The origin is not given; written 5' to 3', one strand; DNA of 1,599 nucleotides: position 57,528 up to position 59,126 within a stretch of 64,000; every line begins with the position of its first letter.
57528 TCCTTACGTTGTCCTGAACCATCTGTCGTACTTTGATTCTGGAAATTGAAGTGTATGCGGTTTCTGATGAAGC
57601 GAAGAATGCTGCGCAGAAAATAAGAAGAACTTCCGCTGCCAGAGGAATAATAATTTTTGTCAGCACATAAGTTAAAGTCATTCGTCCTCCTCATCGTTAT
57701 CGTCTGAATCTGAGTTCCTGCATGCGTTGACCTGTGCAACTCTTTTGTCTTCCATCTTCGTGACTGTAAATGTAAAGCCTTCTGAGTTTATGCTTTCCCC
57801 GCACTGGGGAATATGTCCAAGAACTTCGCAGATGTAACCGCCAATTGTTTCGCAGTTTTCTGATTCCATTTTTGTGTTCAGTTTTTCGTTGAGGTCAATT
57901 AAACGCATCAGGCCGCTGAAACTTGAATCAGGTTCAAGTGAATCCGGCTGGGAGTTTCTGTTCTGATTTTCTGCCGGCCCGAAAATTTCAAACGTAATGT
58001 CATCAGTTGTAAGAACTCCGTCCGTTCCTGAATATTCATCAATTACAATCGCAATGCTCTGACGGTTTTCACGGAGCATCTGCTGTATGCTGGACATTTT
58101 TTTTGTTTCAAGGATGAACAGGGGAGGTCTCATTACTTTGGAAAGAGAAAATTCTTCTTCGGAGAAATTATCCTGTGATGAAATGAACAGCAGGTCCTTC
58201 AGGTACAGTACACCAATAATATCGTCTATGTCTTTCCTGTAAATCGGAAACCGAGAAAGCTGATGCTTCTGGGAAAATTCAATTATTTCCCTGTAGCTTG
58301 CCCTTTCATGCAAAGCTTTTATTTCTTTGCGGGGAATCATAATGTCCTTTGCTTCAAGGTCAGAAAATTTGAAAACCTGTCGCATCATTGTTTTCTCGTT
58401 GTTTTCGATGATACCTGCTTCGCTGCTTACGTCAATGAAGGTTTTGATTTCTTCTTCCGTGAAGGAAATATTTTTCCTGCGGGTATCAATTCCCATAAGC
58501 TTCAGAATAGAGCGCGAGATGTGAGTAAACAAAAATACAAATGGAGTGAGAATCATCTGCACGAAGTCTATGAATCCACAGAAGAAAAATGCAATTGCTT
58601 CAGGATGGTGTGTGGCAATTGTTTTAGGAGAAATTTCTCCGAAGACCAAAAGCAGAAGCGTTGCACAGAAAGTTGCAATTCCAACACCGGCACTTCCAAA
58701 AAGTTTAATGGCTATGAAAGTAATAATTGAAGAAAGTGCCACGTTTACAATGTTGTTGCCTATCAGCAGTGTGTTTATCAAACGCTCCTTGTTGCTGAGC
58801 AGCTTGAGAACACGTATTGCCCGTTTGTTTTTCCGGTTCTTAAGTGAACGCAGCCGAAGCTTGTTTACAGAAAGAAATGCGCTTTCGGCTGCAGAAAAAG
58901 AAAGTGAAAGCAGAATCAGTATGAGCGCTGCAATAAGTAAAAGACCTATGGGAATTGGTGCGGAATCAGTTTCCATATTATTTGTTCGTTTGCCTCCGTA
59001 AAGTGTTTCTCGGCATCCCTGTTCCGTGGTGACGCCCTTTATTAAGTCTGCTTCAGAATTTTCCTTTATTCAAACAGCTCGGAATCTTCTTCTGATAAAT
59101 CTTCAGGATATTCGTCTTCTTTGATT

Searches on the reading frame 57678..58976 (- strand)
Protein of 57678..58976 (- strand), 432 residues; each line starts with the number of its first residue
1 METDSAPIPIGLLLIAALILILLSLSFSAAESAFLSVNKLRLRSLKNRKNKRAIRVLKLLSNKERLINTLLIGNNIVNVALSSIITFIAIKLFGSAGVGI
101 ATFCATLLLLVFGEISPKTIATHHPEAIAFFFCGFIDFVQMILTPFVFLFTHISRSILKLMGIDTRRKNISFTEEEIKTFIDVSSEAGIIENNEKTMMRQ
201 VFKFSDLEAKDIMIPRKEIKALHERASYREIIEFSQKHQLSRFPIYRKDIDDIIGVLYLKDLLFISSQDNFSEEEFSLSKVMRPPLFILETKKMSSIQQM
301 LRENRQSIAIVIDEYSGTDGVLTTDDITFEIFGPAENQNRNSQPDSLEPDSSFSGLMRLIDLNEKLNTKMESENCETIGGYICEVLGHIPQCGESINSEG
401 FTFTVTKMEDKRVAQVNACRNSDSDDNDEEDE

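Call 71: search_protein_families(library=pfam, max_evalue=0.000001, proteins=[window:57678-58976:-])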
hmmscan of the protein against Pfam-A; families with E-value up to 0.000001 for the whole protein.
window:57678-58976:- (432 aa): 3 families
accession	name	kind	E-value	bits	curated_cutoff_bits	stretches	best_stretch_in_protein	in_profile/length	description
PF01595.25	CNNM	-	3.4e-55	186.9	28.4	1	15-194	1-181/181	Cyclin M transmembrane N-terminal domain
PF03471.22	CorC_HlyC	-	3.6e-18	65.8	27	1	353-417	10-76/81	Transporter associated domain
PF00571.33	CBS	-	2.7e-09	37.7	24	0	210-264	2-53/57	CBS domain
